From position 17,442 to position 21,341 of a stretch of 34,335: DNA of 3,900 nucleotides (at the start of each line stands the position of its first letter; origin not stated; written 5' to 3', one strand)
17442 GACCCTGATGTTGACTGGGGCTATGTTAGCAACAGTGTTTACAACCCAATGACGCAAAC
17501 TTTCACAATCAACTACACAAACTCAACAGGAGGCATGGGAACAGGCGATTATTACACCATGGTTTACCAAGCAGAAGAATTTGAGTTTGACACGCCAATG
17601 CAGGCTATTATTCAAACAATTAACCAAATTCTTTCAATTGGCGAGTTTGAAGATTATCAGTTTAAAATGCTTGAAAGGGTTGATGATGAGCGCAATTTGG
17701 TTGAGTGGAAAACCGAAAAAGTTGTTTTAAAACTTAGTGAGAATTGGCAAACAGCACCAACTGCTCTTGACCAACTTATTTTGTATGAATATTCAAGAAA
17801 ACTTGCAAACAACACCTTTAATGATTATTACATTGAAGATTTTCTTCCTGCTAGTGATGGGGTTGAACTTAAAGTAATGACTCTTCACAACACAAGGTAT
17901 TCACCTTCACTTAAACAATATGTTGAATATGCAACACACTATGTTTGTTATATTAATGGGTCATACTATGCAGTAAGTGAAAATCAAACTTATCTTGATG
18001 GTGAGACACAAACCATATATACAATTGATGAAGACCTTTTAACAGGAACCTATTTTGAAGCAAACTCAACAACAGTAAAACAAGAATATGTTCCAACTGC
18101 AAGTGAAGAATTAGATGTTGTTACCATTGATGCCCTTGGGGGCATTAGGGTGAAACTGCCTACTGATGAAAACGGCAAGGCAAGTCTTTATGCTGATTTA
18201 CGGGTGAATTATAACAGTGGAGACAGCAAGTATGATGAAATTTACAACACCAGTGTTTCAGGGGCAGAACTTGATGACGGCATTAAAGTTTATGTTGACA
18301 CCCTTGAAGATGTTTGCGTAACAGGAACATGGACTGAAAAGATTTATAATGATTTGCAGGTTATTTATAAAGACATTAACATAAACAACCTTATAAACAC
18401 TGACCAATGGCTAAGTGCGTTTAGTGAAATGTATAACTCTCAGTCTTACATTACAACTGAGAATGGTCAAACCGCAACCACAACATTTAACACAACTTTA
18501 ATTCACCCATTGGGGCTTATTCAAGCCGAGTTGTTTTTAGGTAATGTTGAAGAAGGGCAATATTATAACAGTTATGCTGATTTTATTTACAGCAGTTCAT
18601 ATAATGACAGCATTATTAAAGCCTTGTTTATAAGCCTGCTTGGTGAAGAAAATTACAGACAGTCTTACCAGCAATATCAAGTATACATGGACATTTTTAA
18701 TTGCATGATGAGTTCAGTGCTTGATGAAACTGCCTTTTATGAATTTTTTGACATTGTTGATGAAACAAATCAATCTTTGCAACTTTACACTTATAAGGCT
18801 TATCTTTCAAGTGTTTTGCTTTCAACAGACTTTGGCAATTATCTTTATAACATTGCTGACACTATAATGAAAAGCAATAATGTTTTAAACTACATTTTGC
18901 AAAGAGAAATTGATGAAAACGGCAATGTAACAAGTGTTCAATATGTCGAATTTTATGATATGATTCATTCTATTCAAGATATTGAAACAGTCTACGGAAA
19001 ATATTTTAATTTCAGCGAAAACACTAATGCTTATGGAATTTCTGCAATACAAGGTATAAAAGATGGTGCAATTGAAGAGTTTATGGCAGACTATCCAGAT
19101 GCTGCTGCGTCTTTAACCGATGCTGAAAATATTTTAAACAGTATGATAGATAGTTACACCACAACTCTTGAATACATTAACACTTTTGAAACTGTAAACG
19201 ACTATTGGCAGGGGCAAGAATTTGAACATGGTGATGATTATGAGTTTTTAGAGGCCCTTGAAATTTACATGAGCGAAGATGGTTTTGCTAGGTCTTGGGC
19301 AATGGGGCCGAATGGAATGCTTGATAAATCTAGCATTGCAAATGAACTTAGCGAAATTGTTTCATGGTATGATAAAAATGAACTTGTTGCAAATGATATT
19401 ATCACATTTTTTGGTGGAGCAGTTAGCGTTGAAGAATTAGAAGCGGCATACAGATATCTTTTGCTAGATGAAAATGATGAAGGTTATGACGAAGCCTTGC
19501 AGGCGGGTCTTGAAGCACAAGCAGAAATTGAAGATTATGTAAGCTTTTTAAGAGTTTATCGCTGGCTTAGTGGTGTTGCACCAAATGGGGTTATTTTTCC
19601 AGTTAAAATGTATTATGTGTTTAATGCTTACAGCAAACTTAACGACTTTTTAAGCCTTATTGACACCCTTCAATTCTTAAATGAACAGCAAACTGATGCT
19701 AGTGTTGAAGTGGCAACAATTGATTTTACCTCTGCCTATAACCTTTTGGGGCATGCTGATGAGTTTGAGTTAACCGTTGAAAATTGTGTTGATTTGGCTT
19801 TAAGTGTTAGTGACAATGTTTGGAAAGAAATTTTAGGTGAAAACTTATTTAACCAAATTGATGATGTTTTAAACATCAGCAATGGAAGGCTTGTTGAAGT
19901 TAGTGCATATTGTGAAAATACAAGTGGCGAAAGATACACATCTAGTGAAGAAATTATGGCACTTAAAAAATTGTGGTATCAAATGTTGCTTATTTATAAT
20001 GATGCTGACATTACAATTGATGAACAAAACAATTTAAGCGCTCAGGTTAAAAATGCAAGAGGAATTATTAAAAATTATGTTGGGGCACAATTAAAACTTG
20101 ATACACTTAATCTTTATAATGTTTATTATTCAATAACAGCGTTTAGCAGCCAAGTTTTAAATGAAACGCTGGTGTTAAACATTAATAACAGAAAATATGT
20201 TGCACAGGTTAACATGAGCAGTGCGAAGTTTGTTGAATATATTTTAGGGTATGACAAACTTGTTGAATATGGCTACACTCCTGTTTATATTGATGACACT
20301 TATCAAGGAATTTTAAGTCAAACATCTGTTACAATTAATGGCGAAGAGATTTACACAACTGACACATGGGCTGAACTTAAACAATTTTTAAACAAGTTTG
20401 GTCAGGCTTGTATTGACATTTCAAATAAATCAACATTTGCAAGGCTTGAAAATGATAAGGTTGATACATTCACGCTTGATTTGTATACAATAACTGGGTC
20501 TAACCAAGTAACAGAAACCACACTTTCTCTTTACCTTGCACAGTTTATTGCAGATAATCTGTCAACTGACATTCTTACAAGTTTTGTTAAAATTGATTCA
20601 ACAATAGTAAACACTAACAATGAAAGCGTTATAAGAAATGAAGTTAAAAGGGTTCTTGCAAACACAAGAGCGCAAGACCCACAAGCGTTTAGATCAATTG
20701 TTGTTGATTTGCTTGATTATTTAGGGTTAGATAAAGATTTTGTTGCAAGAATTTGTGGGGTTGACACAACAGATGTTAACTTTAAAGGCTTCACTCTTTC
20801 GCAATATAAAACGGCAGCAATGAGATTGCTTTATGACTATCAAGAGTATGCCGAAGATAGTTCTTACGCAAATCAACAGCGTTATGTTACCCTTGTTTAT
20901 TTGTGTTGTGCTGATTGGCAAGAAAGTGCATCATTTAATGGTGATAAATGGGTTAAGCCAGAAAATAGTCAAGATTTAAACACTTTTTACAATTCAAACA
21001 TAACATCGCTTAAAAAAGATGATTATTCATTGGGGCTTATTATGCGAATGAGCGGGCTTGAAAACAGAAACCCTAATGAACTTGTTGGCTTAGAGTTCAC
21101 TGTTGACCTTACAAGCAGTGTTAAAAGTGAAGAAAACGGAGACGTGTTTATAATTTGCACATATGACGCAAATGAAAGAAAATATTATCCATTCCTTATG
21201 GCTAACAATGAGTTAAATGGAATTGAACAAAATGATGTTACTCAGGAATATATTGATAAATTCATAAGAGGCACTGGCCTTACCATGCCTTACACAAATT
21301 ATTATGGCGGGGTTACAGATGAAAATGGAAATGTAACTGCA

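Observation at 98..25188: Compact divergent T4SS-like locus with an unusual parts list: 2 pilin-like genes, T4CP, VirB3-VirB4 fusion, 3 giant membrane paralogues and a surface protein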

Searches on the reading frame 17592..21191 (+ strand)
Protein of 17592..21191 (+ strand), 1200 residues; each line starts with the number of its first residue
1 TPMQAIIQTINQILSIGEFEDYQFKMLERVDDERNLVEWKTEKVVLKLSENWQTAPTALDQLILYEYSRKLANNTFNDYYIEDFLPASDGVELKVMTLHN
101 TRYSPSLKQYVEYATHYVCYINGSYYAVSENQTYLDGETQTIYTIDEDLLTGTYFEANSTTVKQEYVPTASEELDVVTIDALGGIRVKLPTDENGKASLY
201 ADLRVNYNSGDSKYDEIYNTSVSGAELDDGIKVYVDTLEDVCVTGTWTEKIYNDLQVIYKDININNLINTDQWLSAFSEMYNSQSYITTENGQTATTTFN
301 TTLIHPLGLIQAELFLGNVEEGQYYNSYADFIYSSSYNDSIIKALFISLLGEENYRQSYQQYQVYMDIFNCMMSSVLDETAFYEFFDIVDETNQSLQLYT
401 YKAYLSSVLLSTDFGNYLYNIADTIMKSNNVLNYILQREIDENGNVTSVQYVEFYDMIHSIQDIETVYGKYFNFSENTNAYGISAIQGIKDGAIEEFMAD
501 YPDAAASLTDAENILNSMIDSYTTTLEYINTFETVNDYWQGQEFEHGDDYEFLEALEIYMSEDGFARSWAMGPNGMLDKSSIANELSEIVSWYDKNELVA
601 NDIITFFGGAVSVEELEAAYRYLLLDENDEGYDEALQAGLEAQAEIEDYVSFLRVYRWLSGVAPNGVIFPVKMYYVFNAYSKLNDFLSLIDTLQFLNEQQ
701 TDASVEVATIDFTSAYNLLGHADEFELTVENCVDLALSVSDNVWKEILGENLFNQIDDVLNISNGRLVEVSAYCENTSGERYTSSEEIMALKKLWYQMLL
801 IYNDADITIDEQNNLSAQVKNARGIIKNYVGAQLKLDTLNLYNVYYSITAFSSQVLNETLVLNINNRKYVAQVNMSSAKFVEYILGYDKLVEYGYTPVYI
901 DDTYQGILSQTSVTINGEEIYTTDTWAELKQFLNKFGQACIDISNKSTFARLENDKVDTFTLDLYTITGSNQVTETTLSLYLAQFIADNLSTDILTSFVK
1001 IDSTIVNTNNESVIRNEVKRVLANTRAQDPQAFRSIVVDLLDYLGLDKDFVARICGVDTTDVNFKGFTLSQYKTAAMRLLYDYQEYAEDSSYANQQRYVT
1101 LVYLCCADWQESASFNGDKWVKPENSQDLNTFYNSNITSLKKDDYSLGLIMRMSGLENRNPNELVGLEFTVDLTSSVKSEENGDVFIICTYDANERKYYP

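Call 73: predict_structure(alignment_id=A2)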
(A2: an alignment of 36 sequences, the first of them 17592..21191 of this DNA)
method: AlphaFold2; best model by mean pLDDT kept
length: 1200 residues; sequences in the alignment: 36
mean_pLDDT: 78.7   pTM: 0.67
mean pLDDT of the five models: 78.7, 76.4, 75.8, 75.3, 72.9
residues with pLDDT >= 90: 236; 70-90: 701; 50-70: 182; < 50: 81
segments of 3 or more residues with pLDDT < 50: 211-226, 281-298, 597-608, 657-675, 1175-1183
pLDDT, mean of each block of 10 residues (from residue 1): 87 85 83 71 89 87 88 84 86 89 77 89 89 75 86 68 59 74 79 79 78 40 44 75 87 79 63 56 39 37 80 85 64 85 85 82 91 87 70 72 90 84 85 75 63 82 75 77 76 71 62 74 84 92 86 91 83 60 78 58 47 83 84 88 81 54 39 52 78 74 62 82 93 94 91 91 92 89 84 87 81 87 94 91 91 78 77 83 88 79 81 58 77 89 86 82 76 76 94 90 85 91 90 92 94 89 87 93 88 92 94 73 74 88 92 84 81 50 62 76
secondary structure, 60 per line:
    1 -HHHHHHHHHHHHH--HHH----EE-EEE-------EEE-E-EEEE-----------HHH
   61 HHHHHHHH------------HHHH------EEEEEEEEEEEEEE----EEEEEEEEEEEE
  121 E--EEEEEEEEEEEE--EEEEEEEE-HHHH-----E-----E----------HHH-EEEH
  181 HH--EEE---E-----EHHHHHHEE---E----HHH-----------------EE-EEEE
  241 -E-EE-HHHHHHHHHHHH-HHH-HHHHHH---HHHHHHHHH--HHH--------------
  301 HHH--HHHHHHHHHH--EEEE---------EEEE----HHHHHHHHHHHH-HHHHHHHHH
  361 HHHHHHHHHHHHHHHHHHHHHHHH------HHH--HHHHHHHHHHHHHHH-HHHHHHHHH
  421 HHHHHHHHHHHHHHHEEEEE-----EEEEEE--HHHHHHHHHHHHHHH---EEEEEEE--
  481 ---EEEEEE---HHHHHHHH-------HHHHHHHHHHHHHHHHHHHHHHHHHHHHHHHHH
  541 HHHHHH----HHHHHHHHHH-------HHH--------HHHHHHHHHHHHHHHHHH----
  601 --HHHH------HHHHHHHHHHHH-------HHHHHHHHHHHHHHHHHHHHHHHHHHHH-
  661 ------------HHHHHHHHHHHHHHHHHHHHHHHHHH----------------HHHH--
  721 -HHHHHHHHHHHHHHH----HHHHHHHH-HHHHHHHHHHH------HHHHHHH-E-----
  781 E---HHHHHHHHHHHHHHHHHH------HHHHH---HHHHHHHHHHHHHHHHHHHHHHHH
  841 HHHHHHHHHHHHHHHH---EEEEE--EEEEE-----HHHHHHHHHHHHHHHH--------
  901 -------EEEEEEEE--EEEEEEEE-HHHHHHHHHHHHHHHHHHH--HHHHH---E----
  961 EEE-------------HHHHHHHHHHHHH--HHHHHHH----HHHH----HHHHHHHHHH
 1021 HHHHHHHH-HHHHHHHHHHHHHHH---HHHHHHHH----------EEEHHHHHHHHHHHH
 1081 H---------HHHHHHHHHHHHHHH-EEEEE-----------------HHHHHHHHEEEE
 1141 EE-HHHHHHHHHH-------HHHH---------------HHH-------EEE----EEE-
elements in order (helices of 4 or more, strands of 3 or more residues): H2-14 E27-29 E37-39 E43-46 H58-68 H81-84 E91-104 E109-121 E124-135 E138-145 H147-150 E177-179 E185-187 H198-203 E237-240 H247-258 H264-269 H273-281 H306-315 E318-321 E331-334 H339-350 H352-384 H396-410 H412-435 E436-440 E446-451 H454-468 E472-478 E484-489 H493-500 H508-546 H551-560 H579-596 H603-606 H613-624 H632-659 H673-698 H715-718 H722-736 H741-748 H750-760 H767-773 H785-802 H809-813 H817-856 E860-864 E867-871 H877-892 E908-915 E918-925 H927-945 H948-952 E961-963 H977-989 H992-998 H1003-1006 H1011-1028 H1030-1044 H1048-1055 E1066-1068 H1069-1081 H1091-1105 E1107-1111 H1129-1136 E1137-1142 H1144-1153 H1161-1164 E1190-1192 E1197-1199

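Call 77: fold_search(model_id=the predicted structure, library=pdb)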
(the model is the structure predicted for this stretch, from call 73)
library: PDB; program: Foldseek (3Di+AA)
matches with E <= 10: 252; with E <= 0.001: 0
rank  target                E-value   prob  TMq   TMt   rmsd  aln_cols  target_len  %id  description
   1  7we4_A                2.5e-02  0.09  0.06  0.07  41.3      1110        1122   11  Human Nav1.8 with A-803467, class I (released 2022-08-03)
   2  9hcj_C0               1.3e-01  0.07  0.07  0.06  46.6      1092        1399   10  D. discoideum nuclear pore complex (released 2024-12-25)
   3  9j0a_A                3.3e-01  0.05  0.06  0.07  44.3       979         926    9  Complex structure of ANKRD11/STAG2/RAD21 (released 2025-03-19)
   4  8b6f_AA               3.4e-01  0.06  0.07  0.09  25.9       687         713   11  Cryo-EM structure of NADH:ubiquinone oxidoreductase (complex-I) from respiratory supercomplex of Tetrahymena thermoph (released 2023-03-29)
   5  8ddx_D                3.9e-01  0.08  0.07  0.08  27.2       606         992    9  cryo-EM structure of TRPM3 ion channel in complex with Gbg in the presence of PIP2, tethered by ALFA-nanobody (released 2022-11-02)
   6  7zjs_A                4.0e-01  0.04  0.05  0.07  44.2       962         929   11  Structural basis of centromeric cohesion protection by SGO1 (released 2023-04-26)
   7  6i7d_B                4.2e-01  0.03  0.05  0.07  39.3       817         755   10  Plasmodium falciparum Myosin A, post-rigor and rigor-like states (released 2019-08-07)
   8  5ife_C                1.0e+00  0.02  0.06  0.07  35.3       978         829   10  Crystal structure of the human SF3b core complex (released 2016-10-26)
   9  7xmf_A                1.0e+00  0.02  0.07  0.07  42.7      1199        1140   10  Cryo-EM structure of human NaV1.7/beta1/beta2-Nav1.7-IN2 (released 2022-11-30)
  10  4gmn_A                1.0e+00  0.05  0.07  0.10  23.8       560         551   10  Structural basis of Rpl5 recognition by Syo1 (released 2012-10-31)
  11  8cq0_A                1.0e+00  0.03  0.06  0.04  33.9       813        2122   14  Photorhabdus luminescens TcdA1 prepore-to-pore intermediate, K567W K2008W mutant (released 2024-03-13)
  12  6co7_A                1.2e+00  0.05  0.08  0.09  28.6       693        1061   10  Structure of the nvTRPM2 channel in complex with Ca2+ (released 2018-05-16)
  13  6coy_A                1.2e+00  0.03  0.06  0.11  27.8       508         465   10  Human CLC-1 chloride ion channel, transmembrane domain (released 2018-06-13)
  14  9mx0_A                1.2e+00  0.03  0.06  0.08  30.9       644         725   10  Cluster of bipartite complex of MmpL5-AcpM from Mycolicibacterium smegmatis (released 2025-07-30)
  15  4hm9                  1.2e+00  0.06  0.08  0.14  34.3       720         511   10  Crystal structure of full-length human catenin-beta-like 1 (released 2013-07-31)
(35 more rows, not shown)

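Call 82: fold_search(model_id=the predicted structure, library=viral)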
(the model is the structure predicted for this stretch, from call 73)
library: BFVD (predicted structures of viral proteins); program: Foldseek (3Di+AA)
matches with E <= 10: 238; with E <= 0.001: 0
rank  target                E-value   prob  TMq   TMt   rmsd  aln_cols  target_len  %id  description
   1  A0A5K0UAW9            4.2e-02  0.08  0.06  0.06  57.6      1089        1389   10  DNA repair exonuclease [Yasminevirus sp. GU-2018]
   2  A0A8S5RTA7            9.7e-02  0.06  0.06  0.07  41.1      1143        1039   11  Uncharacterized protein [Siphoviridae sp. gcode 4]
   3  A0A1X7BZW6            2.7e-01  0.06  0.07  0.09  42.9       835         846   11  (no name in the UniProt tables at hand)
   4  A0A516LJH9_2          3.1e-01  0.04  0.06  0.06  44.1      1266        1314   11  (no name in the UniProt tables at hand)
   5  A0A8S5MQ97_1          3.4e-01  0.06  0.07  0.09  38.8       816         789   12  Tape measure domain protein [Siphoviridae sp. ctaLC6]
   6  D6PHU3                3.5e-01  0.05  0.05  0.08  34.0       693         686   13  (no name in the UniProt tables at hand)
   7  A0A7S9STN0            4.0e-01  0.04  0.06  0.07  41.6       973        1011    9  Uncharacterized protein [Virus NIOZ-UU157]
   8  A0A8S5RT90            4.0e-01  0.03  0.07  0.07  36.8      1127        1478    9  Exonuclease V [Siphoviridae sp. gcode 4]
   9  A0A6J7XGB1            4.2e-01  0.08  0.07  0.10  34.0       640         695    8  Uncharacterized protein [uncultured Caudovirales phage]
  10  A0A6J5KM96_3          4.2e-01  0.03  0.06  0.06  41.2      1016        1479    8  AdoMet_MTases domain containing protein [uncultured Caudovirales phage]
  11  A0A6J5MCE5            4.3e-01  0.04  0.08  0.09  33.3       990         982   11  Uncharacterized protein (Fragment) [uncultured Caudovirales phage]
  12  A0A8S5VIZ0            4.9e-01  0.11  0.08  0.09  30.6       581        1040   12  (no name in the UniProt tables at hand)
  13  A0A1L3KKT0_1          5.1e-01  0.04  0.06  0.06  32.3       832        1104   11  Genome polyprotein [Hubei picorna-like virus 81]
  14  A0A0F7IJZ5            5.1e-01  0.02  0.06  0.05  45.7      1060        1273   12  Tail length tape measure protein [Polaribacter phage P12002S]
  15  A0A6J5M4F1            5.8e-01  0.04  0.07  0.08  33.8      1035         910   10  Uncharacterized protein (Fragment) [uncultured Caudovirales phage]
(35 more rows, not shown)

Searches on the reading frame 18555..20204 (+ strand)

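Call 62: search_protein_families(library=pfam, proteins=[window:18555-20204:+], max_evalue=1)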
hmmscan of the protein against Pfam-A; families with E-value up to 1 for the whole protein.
window:18555-20204:+ (550 aa): 1 family
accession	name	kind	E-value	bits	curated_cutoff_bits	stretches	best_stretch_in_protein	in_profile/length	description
PF09279.17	EF-hand_like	-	0.13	13.2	21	1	354-383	13-42/86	Phosphoinositide-specific phospholipase C, efhand-like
